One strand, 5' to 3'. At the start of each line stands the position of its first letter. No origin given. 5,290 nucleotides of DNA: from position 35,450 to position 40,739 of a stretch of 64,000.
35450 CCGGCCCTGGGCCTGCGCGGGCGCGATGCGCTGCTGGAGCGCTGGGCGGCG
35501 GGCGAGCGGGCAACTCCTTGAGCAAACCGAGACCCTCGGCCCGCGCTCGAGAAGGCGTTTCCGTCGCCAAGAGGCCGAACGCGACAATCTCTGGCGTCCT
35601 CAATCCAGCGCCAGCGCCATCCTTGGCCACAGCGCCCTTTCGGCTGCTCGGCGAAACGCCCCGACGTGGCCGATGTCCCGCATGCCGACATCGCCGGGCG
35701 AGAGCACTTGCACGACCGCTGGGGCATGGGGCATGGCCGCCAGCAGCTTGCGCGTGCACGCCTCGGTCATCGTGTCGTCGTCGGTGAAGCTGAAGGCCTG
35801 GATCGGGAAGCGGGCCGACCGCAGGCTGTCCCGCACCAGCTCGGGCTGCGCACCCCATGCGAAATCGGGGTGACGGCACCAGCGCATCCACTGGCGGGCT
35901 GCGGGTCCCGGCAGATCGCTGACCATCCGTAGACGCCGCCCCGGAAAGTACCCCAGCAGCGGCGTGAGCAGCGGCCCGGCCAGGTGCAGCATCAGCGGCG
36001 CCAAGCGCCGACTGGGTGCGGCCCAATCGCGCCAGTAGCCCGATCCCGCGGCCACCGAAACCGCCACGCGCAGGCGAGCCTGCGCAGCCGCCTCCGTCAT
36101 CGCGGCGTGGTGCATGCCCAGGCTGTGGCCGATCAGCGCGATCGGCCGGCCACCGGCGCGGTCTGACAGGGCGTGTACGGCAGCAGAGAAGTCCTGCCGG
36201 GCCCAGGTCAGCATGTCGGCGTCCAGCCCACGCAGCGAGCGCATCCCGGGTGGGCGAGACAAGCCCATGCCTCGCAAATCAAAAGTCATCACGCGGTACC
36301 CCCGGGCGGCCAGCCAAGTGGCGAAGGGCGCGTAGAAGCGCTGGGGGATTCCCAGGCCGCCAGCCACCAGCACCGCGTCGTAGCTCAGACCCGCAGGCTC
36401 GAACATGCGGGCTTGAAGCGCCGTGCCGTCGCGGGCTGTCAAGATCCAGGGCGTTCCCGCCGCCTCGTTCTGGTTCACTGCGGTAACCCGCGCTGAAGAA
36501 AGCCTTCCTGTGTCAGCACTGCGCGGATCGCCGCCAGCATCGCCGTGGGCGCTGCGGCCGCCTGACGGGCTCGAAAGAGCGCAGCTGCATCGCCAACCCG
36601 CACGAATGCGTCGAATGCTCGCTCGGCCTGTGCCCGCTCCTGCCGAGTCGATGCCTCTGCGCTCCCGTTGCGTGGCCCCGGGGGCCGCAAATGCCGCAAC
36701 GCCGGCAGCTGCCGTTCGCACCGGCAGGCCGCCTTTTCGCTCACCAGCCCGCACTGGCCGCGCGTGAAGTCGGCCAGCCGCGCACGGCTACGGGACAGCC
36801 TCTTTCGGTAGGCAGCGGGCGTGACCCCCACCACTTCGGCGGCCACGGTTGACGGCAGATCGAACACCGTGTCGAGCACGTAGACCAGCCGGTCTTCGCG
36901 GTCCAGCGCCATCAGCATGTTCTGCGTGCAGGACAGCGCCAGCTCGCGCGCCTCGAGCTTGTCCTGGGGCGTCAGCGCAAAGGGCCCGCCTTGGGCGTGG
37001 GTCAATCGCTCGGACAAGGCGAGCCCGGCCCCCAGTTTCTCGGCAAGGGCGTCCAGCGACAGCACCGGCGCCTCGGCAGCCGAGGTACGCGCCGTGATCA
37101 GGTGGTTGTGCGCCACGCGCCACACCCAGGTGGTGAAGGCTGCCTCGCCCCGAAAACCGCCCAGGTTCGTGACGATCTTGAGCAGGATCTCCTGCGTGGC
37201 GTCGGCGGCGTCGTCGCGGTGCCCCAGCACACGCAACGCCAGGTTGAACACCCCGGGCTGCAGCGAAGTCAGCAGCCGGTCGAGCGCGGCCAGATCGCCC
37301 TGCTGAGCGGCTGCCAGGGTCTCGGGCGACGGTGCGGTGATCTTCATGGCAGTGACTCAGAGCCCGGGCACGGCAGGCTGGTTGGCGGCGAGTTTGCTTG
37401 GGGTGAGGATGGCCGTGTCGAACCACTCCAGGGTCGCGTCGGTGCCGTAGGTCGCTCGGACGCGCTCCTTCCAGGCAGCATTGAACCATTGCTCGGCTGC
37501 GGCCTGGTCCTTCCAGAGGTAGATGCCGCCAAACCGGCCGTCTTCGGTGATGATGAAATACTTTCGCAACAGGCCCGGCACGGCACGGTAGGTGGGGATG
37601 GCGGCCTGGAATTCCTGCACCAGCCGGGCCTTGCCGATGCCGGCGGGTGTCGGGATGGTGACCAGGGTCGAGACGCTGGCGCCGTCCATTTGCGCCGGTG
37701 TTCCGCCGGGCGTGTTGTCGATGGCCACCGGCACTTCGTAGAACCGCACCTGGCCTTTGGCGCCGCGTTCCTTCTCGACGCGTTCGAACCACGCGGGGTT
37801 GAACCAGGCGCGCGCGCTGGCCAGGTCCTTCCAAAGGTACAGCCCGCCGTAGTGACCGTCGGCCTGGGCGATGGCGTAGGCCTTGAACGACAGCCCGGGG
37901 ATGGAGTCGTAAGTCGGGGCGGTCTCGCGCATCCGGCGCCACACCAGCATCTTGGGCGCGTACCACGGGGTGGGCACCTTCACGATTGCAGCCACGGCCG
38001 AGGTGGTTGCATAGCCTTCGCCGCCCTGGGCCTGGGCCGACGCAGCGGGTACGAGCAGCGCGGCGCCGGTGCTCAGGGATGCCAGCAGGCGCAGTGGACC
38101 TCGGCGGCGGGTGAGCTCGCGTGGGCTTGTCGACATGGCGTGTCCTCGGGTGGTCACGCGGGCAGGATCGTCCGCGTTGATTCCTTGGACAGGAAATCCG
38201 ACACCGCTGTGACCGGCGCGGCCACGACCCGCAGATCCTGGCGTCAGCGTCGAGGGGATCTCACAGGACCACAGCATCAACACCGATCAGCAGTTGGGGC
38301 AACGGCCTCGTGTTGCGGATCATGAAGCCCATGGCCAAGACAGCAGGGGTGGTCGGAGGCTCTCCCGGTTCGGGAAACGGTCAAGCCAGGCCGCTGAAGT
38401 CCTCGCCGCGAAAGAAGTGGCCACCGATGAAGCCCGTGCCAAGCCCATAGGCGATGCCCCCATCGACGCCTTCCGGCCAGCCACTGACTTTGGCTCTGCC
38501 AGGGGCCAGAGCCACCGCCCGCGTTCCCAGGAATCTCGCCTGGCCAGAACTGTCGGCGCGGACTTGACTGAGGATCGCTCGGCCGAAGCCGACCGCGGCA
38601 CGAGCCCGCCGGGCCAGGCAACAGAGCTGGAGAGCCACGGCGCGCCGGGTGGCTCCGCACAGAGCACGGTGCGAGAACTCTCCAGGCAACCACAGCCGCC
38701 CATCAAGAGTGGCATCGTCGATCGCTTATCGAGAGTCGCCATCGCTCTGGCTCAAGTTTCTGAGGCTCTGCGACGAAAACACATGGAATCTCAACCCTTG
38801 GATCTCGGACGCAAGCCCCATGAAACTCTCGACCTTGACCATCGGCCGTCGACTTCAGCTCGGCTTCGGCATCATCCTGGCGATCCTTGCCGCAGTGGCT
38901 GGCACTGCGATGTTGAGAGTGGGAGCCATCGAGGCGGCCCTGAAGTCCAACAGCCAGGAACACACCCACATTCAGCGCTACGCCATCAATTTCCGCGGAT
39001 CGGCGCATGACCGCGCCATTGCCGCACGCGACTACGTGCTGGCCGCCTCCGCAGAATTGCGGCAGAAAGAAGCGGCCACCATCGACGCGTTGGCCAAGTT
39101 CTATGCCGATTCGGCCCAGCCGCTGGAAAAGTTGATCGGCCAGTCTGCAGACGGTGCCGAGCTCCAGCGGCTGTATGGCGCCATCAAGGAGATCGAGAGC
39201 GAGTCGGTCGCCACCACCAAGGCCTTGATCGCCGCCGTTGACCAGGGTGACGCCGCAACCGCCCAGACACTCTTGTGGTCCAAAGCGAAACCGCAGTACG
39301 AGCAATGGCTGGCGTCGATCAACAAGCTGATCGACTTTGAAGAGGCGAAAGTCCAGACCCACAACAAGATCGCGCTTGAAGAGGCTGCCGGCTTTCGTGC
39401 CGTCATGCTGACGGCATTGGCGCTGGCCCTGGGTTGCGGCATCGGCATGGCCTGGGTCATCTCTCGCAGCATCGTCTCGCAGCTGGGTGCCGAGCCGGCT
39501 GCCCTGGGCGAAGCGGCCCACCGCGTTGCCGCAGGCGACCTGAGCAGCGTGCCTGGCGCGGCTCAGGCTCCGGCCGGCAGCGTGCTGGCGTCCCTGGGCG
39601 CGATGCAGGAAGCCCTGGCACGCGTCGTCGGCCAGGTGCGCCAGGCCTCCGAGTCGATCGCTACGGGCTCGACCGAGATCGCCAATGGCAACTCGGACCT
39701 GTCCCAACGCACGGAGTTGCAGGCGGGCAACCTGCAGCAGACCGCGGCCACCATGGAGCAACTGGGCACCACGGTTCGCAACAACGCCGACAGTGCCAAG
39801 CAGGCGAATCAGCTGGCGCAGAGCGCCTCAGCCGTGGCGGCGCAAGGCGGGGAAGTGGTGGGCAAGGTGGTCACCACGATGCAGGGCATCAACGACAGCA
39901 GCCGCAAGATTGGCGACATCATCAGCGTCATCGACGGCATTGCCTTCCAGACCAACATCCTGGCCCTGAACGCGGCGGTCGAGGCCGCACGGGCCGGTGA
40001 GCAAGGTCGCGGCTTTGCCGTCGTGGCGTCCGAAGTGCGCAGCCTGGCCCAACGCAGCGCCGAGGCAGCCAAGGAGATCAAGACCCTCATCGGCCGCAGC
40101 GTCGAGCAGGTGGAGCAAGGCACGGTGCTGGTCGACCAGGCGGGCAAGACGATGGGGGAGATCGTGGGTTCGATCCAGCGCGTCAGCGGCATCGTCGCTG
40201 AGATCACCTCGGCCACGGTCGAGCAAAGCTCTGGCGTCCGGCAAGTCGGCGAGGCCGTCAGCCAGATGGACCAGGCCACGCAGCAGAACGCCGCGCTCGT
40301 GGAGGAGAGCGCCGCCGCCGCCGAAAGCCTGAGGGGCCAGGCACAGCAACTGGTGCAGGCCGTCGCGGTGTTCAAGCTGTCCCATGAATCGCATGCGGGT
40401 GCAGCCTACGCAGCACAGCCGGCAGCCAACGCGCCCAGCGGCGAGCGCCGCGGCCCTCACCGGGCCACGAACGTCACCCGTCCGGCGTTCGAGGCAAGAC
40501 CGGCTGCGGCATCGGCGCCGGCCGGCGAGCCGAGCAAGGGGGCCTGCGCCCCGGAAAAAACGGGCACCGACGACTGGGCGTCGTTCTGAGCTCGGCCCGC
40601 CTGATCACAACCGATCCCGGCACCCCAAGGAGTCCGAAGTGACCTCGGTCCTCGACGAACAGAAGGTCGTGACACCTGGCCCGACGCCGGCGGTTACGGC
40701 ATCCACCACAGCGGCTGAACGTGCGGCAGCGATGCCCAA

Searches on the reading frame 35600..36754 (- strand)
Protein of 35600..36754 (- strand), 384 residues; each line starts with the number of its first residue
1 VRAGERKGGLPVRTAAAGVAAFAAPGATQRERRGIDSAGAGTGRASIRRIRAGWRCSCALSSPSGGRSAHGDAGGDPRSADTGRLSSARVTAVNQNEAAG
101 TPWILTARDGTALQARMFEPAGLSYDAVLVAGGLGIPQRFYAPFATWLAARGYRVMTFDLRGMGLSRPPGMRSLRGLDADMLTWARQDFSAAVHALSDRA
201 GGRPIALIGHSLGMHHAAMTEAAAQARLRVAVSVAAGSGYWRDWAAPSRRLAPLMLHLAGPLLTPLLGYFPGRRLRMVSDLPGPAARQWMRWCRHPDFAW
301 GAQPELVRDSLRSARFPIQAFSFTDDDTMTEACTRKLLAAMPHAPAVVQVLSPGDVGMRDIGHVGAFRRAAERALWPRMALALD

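Call 10: search_protein_families(library=pfam, proteins=[window:35600-36754:-], max_evalue=0.001)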
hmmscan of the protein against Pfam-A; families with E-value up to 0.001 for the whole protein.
window:35600-36754:- (384 aa): 3 families
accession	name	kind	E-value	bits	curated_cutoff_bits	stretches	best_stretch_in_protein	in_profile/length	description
PF12146.15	Hydrolase_4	-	6.2e-13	49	27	1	127-260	6-131/239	Serine aminopeptidase, S33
PF12697.13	Abhydrolase_6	-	1.7e-11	45.7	26.3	1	128-346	2-195/217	Alpha/beta hydrolase family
PF00561.26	Abhydrolase_1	-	4e-08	33.7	25.8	1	129-253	5-118/245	alpha/beta hydrolase fold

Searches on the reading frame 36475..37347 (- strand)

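Call 10: search_protein_families(library=pfam, proteins=[window:36475-37347:-], max_evalue=0.001)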
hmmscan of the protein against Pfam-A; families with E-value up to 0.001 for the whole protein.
window:36475-37347:- (290 aa): 2 families
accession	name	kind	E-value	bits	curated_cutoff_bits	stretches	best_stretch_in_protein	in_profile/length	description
PF04542.20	Sigma70_r2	-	2.2e-11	43.8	24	1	26-89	2-67/71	Sigma-70 region 2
PF08281.18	Sigma70_r4_2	-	9.6e-07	28.8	25.7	1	140-191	3-54/54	Sigma-70, region 4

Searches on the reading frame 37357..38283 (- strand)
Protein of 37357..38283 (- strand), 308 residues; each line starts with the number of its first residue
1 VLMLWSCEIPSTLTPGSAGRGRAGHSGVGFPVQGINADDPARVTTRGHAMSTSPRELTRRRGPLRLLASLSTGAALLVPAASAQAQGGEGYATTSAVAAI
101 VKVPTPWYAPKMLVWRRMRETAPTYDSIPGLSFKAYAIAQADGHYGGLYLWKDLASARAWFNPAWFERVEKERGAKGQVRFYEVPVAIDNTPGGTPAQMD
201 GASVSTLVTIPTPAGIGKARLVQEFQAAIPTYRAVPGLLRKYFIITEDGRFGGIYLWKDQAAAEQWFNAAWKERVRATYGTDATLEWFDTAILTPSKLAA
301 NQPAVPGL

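Call 10: search_protein_families(library=pfam, proteins=[window:37357-38283:-], max_evalue=0.001)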
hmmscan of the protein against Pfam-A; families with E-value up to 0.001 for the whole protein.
window:37357-38283:- (308 aa): 2 families
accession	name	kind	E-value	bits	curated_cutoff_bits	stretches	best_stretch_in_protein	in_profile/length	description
PF08803.17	ydhR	-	2.5e-12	47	27.1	2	221-284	16-79/96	Putative mono-oxygenase ydhR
PF16157.10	DUF4865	-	8e-07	29.7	26.7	1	114-174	19-85/183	Domain of unknown function (DUF4865)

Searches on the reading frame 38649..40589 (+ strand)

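Call 10: search_protein_families(library=pfam, proteins=[window:38649-40589:+], max_evalue=0.001)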
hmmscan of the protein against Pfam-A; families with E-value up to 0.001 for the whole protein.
window:38649-40589:+ (646 aa): 2 families
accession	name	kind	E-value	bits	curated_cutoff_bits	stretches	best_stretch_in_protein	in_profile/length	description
PF00015.26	MCPsignal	-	4.1e-53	180.2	34.6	1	388-543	2-171/172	Methyl-accepting chemotaxis protein (MCP) signalling domain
PF12729.13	4HB_MCP_1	-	7.1e-10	39.2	27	1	63-237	2-172/181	Four helix bundle sensory module for signal transduction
